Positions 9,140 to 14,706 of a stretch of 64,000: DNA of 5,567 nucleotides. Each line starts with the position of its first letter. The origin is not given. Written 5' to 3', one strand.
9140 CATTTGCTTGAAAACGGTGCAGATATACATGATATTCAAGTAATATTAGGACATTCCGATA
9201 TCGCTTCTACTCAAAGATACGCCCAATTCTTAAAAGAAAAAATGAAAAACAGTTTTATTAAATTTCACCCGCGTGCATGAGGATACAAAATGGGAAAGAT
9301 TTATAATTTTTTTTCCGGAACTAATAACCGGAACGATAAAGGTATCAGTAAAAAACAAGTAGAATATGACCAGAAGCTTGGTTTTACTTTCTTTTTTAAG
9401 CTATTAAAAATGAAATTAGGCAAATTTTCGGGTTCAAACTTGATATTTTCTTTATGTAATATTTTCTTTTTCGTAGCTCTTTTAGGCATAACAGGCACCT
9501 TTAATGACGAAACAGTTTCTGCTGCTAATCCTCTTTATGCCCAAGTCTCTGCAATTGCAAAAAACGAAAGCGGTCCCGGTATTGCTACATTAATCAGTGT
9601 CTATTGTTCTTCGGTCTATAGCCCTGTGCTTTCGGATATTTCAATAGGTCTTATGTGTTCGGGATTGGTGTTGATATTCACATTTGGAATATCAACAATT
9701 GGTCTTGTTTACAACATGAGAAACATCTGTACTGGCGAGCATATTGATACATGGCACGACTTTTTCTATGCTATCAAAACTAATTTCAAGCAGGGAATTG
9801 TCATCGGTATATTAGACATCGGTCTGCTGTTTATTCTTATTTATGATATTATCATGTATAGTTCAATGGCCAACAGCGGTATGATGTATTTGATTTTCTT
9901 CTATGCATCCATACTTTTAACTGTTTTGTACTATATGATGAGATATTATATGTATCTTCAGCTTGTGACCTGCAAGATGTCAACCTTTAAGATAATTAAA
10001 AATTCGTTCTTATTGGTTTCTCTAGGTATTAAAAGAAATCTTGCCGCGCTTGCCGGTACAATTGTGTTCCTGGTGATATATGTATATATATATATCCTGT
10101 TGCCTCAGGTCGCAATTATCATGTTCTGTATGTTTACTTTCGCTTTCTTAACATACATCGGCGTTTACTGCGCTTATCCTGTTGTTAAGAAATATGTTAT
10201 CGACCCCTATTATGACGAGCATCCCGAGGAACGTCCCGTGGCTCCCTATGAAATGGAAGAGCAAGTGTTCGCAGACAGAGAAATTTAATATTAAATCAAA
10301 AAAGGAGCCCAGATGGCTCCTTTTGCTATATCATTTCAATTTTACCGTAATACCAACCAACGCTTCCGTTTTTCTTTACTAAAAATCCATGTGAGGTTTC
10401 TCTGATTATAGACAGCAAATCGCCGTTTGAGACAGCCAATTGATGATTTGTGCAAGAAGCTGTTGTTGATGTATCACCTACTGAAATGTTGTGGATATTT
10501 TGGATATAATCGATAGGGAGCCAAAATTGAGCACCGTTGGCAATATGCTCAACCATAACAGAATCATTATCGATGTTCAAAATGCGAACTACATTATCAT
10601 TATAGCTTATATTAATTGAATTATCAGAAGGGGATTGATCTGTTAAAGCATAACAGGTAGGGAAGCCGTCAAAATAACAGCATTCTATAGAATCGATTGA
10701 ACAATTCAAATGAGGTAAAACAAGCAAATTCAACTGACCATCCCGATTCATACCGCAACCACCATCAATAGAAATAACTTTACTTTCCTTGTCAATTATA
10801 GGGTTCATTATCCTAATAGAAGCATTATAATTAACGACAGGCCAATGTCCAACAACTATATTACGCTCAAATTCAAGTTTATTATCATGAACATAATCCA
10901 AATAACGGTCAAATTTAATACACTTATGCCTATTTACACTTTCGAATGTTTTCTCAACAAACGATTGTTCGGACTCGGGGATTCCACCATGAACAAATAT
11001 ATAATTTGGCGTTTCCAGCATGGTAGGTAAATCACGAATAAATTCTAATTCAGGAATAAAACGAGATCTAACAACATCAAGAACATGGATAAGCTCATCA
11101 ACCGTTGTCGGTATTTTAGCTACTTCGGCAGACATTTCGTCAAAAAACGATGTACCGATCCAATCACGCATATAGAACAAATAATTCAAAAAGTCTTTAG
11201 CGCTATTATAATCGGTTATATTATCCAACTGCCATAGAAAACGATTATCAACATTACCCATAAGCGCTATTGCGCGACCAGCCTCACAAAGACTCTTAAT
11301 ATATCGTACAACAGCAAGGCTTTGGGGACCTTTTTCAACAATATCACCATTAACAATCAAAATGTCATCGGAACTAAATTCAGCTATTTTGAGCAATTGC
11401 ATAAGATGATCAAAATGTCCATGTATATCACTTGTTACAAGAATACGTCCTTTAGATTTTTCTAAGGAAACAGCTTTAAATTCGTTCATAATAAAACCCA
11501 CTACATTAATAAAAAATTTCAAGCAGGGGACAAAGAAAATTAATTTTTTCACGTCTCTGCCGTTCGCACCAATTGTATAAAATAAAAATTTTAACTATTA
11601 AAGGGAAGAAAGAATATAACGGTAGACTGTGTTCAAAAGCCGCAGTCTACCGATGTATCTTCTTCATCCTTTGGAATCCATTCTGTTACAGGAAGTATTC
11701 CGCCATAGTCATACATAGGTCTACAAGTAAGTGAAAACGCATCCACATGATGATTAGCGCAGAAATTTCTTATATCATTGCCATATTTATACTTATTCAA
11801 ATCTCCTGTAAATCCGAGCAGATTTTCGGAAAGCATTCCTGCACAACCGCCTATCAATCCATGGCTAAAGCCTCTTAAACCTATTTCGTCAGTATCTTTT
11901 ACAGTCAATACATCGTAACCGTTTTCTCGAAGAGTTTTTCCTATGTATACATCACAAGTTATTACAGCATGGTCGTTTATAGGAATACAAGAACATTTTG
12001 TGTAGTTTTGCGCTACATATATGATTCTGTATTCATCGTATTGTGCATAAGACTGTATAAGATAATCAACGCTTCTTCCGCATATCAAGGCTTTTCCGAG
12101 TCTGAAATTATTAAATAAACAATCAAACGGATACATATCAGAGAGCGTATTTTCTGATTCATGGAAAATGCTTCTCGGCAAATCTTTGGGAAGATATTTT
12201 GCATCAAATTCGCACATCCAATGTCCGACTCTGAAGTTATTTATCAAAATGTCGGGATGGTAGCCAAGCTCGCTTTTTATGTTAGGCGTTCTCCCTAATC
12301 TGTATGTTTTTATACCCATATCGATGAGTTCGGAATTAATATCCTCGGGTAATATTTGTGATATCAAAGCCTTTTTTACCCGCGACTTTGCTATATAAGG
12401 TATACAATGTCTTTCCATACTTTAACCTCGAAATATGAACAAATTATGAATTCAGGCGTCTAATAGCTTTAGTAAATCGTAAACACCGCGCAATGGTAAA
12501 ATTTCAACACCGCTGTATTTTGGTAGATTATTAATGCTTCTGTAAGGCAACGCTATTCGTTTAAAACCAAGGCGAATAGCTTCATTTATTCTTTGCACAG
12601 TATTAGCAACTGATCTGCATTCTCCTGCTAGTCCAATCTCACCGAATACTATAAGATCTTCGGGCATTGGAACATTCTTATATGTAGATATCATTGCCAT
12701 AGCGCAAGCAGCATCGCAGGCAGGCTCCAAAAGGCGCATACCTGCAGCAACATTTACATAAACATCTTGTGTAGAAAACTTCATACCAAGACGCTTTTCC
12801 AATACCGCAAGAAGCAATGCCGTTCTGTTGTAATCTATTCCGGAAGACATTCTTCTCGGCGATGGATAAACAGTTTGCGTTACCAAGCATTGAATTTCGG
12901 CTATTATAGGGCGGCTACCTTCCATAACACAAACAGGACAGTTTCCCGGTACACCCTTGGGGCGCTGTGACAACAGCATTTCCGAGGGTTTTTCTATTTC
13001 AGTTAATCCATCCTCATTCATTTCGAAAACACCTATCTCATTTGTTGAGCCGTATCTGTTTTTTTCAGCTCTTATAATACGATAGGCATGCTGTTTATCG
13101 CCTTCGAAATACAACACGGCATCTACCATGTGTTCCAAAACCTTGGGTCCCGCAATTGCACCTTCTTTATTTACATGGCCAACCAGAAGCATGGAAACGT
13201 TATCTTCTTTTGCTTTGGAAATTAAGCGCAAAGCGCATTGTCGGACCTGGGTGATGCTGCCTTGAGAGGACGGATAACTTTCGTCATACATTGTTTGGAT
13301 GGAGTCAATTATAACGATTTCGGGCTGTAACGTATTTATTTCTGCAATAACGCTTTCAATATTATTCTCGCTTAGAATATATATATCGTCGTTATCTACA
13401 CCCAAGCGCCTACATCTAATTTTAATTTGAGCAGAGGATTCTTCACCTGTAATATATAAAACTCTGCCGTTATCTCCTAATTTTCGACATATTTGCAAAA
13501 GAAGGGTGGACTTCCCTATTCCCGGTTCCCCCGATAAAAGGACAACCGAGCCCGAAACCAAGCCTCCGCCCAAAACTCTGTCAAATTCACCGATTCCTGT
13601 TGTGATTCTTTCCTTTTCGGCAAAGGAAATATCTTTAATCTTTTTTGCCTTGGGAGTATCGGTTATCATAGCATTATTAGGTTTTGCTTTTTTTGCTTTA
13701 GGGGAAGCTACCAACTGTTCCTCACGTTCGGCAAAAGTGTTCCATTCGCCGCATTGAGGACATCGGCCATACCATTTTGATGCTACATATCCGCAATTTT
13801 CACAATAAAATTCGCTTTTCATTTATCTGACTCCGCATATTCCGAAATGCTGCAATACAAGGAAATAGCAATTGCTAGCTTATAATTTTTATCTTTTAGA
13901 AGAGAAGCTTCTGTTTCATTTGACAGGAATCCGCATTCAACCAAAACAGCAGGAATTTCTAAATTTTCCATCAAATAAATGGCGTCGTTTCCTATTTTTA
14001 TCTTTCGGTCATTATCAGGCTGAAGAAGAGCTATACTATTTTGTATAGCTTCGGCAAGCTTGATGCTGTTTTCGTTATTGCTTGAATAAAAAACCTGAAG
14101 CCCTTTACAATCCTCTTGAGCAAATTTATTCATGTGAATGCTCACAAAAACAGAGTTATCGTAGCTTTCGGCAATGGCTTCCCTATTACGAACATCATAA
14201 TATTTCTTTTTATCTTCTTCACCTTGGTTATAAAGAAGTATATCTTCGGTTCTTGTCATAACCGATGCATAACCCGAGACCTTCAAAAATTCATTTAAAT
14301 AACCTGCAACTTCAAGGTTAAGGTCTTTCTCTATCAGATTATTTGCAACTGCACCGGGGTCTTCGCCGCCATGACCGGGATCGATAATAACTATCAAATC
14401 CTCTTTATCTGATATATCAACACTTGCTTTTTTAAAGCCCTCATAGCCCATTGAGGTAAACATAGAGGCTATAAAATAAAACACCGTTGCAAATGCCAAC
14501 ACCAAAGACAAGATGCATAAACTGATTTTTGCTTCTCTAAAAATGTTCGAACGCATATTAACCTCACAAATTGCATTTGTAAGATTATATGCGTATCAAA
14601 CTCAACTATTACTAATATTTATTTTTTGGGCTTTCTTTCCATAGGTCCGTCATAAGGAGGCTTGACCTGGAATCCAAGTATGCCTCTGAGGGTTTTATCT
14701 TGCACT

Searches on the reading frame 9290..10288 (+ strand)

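Call 79: search_protein_families(library=pfam, proteins=[window:9290-10288:+], max_evalue=0.00001)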
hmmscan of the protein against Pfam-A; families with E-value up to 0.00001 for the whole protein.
window:9290-10288:+ (332 aa): 1 family
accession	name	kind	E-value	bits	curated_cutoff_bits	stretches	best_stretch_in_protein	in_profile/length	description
PF04854.19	DUF624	-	5.3e-09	36.6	24.2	1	127-187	16-77/77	Protein of unknown function, DUF624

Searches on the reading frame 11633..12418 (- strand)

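Call 79: search_protein_families(library=pfam, proteins=[window:11633-12418:-], max_evalue=0.00001)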
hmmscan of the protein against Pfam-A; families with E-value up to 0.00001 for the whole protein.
window:11633-12418:- (261 aa): 1 family
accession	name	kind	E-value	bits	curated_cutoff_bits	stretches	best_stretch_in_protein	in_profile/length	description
PF21778.2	DUF6873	-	7.4e-51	173.1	27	1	19-242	2-228/228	Family of unknown function (DUF6873)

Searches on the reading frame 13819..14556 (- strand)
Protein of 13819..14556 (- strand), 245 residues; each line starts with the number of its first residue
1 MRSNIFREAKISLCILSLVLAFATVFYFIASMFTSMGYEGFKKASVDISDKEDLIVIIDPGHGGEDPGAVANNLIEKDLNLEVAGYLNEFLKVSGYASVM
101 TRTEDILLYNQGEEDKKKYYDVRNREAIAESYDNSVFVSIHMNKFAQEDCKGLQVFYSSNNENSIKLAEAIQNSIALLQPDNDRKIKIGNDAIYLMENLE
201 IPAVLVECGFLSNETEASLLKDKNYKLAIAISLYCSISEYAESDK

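Call 79: search_protein_families(library=pfam, proteins=[window:13819-14556:-], max_evalue=0.00001)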
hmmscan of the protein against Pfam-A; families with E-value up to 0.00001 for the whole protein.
window:13819-14556:- (245 aa): 1 family
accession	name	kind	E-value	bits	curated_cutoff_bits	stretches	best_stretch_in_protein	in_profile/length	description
PF01520.23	Amidase_3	-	2e-45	155.4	27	1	56-237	1-172/174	N-acetylmuramoyl-L-alanine amidase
